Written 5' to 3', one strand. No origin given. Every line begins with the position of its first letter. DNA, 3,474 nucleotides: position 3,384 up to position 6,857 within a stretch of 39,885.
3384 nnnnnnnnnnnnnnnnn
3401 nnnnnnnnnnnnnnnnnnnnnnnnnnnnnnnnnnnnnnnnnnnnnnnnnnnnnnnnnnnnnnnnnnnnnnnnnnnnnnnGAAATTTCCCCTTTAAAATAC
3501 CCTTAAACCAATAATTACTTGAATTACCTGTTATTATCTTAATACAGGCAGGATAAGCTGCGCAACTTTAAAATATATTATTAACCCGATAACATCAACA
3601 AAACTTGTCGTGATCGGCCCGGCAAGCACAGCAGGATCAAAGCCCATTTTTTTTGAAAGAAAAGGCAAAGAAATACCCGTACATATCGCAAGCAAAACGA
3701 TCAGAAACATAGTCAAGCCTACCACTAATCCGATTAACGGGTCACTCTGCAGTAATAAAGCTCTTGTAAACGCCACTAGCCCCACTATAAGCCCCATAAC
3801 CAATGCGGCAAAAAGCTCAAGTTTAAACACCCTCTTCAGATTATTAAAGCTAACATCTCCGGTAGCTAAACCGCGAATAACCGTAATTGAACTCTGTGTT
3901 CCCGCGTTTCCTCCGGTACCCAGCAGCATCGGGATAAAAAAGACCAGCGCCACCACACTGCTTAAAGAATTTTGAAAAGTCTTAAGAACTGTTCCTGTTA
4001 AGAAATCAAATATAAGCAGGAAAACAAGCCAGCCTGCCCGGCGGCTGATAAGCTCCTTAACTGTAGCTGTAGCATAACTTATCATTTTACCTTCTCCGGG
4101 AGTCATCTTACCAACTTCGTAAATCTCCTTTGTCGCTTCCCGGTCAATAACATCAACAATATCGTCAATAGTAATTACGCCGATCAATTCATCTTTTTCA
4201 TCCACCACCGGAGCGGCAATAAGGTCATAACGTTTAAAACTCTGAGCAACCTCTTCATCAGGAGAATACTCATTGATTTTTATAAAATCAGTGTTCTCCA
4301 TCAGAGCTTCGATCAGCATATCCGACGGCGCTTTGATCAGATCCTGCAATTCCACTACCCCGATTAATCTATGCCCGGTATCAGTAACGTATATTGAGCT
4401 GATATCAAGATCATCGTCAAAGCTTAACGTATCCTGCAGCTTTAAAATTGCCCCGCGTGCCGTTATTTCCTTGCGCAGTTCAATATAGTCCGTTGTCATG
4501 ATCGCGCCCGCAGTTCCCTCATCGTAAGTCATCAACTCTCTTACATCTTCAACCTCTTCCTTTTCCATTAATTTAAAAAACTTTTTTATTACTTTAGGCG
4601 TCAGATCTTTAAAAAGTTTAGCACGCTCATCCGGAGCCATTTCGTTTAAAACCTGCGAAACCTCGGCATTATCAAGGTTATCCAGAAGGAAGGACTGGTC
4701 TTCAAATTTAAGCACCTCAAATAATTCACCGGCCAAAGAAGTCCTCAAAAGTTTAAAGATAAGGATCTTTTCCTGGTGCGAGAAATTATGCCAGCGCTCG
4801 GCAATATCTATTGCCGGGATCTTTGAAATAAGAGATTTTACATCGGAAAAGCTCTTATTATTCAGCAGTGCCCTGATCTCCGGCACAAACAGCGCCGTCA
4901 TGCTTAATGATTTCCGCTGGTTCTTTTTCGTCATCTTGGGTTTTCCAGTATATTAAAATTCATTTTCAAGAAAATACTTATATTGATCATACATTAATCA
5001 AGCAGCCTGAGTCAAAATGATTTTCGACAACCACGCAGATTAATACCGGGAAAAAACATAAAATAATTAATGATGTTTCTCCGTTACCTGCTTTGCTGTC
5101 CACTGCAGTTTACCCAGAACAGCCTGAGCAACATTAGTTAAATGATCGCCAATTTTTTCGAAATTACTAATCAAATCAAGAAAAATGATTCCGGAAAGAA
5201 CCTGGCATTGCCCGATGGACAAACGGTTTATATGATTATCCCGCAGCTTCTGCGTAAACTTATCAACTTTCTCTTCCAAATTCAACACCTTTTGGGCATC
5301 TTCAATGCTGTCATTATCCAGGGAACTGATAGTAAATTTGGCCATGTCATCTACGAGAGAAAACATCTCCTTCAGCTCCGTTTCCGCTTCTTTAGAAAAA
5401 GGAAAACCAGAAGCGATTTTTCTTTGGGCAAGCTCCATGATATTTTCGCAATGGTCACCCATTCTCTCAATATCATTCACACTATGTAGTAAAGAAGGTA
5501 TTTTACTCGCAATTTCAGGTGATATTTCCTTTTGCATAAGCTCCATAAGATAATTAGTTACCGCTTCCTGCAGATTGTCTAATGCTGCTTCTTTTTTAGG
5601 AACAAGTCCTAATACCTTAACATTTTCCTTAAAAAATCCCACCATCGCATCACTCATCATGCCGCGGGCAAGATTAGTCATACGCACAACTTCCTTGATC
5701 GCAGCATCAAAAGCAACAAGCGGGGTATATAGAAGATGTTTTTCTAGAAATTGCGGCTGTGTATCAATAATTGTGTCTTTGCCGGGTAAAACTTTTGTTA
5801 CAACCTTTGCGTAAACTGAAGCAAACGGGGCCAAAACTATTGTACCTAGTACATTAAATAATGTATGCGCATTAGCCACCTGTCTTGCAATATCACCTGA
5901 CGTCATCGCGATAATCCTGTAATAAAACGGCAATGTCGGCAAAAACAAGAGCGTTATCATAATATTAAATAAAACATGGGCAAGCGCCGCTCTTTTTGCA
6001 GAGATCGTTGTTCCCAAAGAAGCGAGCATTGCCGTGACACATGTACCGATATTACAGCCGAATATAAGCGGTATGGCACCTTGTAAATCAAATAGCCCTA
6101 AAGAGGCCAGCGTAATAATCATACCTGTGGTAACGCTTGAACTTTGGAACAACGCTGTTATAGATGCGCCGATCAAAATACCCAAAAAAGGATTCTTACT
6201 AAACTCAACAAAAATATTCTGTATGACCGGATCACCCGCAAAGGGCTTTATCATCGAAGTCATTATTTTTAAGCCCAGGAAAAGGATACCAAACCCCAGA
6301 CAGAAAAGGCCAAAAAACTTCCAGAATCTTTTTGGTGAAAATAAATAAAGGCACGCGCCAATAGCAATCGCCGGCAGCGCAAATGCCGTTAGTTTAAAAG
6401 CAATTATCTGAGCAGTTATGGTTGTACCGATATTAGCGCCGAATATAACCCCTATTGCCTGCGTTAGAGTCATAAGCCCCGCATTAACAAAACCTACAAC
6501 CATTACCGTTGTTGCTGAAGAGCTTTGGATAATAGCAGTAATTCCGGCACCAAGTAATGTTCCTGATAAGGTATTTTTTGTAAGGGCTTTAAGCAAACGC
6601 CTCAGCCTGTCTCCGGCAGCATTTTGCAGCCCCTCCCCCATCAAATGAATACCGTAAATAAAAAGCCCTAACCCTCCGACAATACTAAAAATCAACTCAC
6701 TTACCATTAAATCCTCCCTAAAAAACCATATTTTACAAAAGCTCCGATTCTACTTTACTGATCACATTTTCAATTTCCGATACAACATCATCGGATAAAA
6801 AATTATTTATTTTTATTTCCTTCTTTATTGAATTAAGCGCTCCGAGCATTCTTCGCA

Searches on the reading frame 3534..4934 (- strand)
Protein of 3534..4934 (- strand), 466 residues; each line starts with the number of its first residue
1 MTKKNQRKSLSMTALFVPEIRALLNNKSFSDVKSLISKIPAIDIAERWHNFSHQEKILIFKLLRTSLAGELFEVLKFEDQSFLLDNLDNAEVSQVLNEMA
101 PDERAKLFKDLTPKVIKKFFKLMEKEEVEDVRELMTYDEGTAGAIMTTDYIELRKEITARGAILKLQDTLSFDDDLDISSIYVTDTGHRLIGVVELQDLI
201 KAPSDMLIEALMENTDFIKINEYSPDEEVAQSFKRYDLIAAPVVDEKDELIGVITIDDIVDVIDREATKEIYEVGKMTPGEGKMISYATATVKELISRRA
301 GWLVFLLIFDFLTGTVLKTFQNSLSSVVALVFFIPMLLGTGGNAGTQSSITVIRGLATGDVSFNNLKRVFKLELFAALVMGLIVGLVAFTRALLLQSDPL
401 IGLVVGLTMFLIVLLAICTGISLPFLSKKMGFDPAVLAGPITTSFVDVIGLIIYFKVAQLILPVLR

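Call 7: search_protein_families(library=pfam, proteins=[window:3534-4934:-], max_evalue=0.01)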
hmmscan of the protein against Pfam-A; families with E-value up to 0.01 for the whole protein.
window:3534-4934:- (466 aa): 4 families
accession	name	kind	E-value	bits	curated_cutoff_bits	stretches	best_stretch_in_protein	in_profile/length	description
PF01769.21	MgtE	-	4.3e-34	117.9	27.6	1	334-455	1-123/125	Divalent cation transporter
PF03448.22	MgtE_N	-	1.2e-20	74.3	25.9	1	41-139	3-101/102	MgtE intracellular N domain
PF00571.33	CBS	-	1e-13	51.8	24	2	214-263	6-55/57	CBS domain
PF01706.21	FliG_C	-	0.0038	17.9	23.3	1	84-138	24-78/108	FliG C-terminal domain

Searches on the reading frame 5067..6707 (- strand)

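Call 7: search_protein_families(library=pfam, proteins=[window:5067-6707:-], max_evalue=0.01)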
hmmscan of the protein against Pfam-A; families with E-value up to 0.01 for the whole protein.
window:5067-6707:- (546 aa): 3 families
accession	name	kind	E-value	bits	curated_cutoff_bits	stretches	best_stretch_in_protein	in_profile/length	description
PF02690.20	Na_Pi_cotrans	-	2e-69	232.3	29.1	2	15-150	1-136/137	Na+/Pi-cotransporter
PF01895.24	PhoU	-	8.1e-32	109.9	23.5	2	341-426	2-88/89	PhoU domain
PF12259.13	Baculo_F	-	0.0078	15.3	24.1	1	388-495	89-192/609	Baculovirus F protein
